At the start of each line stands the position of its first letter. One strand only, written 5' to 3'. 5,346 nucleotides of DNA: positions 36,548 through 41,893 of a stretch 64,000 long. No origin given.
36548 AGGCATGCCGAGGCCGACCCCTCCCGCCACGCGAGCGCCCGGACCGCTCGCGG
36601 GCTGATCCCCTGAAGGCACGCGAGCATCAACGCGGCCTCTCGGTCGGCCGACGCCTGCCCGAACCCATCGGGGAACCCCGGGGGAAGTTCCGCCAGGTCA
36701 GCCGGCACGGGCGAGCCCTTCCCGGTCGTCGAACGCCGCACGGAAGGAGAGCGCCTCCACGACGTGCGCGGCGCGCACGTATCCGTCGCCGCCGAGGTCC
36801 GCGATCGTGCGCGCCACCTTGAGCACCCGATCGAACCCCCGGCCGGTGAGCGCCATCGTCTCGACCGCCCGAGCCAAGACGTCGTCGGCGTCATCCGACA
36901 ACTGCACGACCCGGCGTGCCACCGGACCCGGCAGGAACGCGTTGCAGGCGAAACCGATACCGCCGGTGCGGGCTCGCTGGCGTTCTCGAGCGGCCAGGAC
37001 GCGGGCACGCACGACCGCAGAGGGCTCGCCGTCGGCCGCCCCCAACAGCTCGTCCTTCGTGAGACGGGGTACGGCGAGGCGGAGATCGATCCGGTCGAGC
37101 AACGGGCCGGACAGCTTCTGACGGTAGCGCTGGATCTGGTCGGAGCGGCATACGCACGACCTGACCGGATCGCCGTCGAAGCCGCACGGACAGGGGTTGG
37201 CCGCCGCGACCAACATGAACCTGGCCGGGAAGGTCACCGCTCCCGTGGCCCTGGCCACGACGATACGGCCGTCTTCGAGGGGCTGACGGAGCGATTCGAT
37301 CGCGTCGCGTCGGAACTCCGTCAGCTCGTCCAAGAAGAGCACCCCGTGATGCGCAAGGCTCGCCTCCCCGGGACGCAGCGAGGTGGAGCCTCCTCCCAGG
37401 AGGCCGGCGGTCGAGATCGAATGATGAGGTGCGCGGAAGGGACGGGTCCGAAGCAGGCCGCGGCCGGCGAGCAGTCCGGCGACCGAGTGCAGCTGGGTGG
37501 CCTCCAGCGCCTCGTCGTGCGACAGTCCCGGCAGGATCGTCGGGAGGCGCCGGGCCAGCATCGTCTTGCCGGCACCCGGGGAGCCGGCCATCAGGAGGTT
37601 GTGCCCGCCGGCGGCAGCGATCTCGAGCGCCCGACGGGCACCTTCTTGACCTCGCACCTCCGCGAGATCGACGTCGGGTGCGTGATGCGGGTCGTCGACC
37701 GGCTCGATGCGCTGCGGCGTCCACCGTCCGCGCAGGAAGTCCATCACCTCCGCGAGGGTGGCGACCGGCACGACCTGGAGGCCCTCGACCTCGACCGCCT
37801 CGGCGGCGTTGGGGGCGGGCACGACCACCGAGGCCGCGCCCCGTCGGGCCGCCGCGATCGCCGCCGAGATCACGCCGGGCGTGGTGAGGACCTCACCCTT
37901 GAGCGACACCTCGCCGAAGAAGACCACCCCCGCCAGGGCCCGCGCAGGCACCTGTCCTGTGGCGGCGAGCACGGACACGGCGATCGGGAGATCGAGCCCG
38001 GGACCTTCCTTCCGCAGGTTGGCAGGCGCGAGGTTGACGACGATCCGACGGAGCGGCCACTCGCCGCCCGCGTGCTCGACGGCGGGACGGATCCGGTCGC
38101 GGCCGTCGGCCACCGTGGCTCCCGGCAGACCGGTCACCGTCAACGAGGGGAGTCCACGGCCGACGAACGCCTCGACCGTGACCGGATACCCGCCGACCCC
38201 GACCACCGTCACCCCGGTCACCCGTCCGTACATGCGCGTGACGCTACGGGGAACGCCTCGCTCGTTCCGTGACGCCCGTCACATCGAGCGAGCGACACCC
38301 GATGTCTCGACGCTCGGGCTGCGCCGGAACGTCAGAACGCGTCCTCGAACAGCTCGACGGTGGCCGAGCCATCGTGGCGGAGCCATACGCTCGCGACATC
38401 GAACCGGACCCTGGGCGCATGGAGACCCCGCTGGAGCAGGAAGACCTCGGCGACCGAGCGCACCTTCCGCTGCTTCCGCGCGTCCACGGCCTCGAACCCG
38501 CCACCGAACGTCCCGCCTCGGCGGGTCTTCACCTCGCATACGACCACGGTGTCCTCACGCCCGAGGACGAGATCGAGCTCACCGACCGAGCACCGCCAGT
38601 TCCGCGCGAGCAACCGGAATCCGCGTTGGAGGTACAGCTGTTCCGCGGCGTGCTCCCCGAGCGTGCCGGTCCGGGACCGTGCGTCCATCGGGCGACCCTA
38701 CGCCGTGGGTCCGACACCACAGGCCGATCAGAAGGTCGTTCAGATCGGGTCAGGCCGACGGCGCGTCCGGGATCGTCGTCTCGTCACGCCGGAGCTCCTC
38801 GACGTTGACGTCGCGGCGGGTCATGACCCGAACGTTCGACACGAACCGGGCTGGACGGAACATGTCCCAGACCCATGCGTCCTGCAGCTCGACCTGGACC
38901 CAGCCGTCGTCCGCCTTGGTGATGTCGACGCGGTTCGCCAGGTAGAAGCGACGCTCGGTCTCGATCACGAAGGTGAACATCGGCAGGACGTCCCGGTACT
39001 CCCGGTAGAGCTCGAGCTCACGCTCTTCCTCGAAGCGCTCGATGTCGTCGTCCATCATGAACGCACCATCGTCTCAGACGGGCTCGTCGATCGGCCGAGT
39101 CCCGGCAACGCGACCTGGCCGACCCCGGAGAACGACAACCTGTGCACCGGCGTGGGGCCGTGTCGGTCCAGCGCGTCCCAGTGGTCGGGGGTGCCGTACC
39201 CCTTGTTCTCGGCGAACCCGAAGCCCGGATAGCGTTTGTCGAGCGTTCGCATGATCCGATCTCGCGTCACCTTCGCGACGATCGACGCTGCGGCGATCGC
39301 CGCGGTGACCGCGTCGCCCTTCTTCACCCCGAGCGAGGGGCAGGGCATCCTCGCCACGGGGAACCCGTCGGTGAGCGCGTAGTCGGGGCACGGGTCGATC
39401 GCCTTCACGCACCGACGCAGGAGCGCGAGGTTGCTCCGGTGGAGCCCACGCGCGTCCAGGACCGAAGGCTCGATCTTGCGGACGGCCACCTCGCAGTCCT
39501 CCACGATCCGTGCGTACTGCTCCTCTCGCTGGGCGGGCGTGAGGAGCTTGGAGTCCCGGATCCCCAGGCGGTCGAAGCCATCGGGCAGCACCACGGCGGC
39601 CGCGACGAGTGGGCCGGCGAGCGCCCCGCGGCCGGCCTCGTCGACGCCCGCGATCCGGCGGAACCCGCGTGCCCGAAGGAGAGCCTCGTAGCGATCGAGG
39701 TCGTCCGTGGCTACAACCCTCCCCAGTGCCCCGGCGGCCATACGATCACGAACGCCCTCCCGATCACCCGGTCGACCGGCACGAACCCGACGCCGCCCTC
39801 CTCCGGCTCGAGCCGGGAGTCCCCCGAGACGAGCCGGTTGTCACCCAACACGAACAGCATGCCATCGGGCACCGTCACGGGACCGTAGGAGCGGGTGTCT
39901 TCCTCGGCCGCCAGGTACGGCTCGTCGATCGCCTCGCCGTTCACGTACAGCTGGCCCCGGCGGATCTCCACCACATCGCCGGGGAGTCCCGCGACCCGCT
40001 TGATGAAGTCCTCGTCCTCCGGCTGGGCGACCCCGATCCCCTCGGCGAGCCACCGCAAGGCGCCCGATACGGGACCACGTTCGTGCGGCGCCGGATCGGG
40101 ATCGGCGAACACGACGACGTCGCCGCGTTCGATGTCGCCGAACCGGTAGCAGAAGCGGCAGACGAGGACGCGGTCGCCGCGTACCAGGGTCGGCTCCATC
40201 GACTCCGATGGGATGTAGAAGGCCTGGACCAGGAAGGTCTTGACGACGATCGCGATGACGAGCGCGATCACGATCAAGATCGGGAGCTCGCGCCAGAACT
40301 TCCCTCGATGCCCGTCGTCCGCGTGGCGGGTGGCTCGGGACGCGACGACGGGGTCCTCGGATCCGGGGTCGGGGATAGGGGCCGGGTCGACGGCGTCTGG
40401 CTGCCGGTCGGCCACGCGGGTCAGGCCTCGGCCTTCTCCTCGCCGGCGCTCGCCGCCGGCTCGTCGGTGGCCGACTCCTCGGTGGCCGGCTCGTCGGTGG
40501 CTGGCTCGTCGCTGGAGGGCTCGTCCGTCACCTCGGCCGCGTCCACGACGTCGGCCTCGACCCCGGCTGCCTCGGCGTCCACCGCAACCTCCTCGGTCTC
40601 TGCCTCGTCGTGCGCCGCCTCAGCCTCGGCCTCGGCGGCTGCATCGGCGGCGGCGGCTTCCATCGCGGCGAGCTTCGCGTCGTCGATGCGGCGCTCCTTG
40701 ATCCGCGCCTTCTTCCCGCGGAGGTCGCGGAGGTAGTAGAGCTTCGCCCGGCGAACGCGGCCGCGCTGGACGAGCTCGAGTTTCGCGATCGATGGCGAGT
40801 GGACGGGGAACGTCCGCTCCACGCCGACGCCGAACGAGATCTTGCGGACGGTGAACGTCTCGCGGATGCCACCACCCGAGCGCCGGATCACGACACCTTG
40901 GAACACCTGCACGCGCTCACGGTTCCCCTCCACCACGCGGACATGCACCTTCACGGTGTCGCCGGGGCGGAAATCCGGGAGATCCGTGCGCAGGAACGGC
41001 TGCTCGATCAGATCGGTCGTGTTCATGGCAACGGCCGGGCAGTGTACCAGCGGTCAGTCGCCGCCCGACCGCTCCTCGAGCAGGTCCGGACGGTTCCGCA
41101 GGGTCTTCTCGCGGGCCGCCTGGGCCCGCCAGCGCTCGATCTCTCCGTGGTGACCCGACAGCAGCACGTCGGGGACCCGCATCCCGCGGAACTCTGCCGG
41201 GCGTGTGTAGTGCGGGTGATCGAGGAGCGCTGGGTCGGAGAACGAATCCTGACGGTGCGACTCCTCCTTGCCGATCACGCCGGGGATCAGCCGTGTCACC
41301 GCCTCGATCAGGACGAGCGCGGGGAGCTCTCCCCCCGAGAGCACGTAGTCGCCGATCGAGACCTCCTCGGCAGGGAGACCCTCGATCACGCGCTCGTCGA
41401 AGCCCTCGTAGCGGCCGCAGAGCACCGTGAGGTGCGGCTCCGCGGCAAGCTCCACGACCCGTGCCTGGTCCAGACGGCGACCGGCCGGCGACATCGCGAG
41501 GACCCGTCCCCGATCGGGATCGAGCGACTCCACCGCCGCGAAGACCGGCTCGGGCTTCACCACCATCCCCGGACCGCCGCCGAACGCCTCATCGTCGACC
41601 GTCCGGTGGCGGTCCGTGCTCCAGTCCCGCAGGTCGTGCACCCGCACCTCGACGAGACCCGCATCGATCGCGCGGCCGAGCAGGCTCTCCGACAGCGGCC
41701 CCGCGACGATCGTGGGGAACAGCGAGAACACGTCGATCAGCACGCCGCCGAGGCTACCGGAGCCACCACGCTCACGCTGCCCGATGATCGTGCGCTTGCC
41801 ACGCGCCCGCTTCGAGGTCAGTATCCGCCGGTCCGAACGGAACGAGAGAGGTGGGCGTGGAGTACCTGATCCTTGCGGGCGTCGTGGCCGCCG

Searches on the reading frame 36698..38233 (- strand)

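Call 75: search_protein_families(library=pfam, max_evalue=0.00001, proteins=[window:36698-38233:-])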
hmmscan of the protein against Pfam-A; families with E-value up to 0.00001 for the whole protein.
window:36698-38233:- (511 aa): 6 families
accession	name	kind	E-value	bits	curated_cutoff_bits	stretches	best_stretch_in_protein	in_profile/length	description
PF01078.27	Mg_chelatase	-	9.8e-92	306.4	20.3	1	189-395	1-206/207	Magnesium chelatase, subunit ChlI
PF13541.12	ChlI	-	2.4e-32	111.8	27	1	20-142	1-121/121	Subunit ChlI of Mg-chelatase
PF13335.12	Mg_chelatase_C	-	5.7e-27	94.6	26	1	402-498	1-94/94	Magnesium chelatase, subunit ChlI C-terminal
PF07728.20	AAA_5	-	2.9e-10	40.7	22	1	284-349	53-125/139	AAA domain (dynein-related subfamily)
PF05362.19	Lon_C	-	2.3e-09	37.6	21.1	1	3-165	28-200/205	Lon protease (S16) C-terminal proteolytic domain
PF00493.29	MCM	-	2.2e-08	34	23.3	1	284-355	110-181/224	MCM P-loop domain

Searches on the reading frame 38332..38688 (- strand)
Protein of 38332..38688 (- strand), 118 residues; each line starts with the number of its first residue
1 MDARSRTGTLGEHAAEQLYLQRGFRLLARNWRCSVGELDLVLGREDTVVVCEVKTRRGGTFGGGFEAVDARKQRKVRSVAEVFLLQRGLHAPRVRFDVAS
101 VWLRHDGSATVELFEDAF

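Call 75: search_protein_families(library=pfam, max_evalue=0.00001, proteins=[window:38332-38688:-])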
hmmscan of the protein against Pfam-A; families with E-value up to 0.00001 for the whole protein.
window:38332-38688:- (118 aa): 1 family
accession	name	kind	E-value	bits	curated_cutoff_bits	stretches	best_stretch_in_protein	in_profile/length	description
PF02021.23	UPF0102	-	2.3e-24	86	23.6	1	11-101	1-80/80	Uncharacterised protein family UPF0102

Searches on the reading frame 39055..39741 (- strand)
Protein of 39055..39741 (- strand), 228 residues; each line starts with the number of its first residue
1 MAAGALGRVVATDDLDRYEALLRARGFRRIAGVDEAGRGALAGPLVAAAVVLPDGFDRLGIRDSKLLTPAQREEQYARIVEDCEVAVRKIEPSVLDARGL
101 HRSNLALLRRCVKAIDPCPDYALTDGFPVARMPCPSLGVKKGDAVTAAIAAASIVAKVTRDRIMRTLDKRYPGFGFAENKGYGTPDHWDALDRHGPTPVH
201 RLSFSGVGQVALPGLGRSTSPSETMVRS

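Call 75: search_protein_families(library=pfam, max_evalue=0.00001, proteins=[window:39055-39741:-])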
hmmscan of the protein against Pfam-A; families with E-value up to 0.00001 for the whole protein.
window:39055-39741:- (228 aa): 1 family
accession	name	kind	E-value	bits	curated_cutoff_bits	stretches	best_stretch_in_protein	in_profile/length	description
PF01351.25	RNase_HII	-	9e-32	111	25.8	1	31-205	1-197/199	Ribonuclease HII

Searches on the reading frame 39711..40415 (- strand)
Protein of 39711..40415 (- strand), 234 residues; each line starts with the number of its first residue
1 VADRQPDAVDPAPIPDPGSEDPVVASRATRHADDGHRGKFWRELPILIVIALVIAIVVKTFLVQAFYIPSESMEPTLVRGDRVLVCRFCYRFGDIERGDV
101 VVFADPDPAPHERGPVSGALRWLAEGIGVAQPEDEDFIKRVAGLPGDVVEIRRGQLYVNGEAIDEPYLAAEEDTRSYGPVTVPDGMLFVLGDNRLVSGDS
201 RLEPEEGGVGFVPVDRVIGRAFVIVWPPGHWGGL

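Call 75: search_protein_families(library=pfam, max_evalue=0.00001, proteins=[window:39711-40415:-])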
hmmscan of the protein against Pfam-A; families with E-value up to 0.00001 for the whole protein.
window:39711-40415:- (234 aa): 1 family
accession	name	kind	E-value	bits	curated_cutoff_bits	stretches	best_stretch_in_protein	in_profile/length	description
PF10502.14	Peptidase_S26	-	5.1e-49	166.9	22.9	1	42-226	2-168/168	Signal peptidase, peptidase S26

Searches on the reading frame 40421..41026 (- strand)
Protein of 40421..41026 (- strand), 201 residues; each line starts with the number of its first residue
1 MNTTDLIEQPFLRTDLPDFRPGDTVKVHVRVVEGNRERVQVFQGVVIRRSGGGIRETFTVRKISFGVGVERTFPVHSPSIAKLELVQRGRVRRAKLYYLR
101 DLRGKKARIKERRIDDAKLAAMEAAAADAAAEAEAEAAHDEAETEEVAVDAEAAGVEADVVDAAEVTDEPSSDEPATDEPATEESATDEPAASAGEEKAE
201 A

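Call 8: search_protein_families(library=pfam, max_evalue=0.01, proteins=[window:40421-41026:-])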
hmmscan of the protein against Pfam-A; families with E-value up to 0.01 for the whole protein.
window:40421-41026:- (201 aa): 1 family
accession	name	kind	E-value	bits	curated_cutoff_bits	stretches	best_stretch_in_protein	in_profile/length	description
PF01245.26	Ribosomal_L19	-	1.1e-50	170.7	22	1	5-112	4-111/111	Ribosomal protein L19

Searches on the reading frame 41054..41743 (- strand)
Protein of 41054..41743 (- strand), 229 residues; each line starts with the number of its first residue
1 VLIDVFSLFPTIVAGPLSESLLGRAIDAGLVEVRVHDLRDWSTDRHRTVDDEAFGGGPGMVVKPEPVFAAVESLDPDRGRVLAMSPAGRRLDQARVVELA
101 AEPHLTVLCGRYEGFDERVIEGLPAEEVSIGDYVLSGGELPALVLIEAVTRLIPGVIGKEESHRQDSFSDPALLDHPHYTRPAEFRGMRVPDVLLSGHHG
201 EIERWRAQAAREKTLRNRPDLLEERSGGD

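Call 8: search_protein_families(library=pfam, max_evalue=0.01, proteins=[window:41054-41743:-])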
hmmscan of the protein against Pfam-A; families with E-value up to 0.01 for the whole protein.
window:41054-41743:- (229 aa): 1 family
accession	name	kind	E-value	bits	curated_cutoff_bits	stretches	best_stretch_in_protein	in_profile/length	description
PF01746.26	tRNA_m1G_MT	-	3.8e-64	216.5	27.3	1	23-219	2-195/195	tRNA (Guanine-1)-methyltransferase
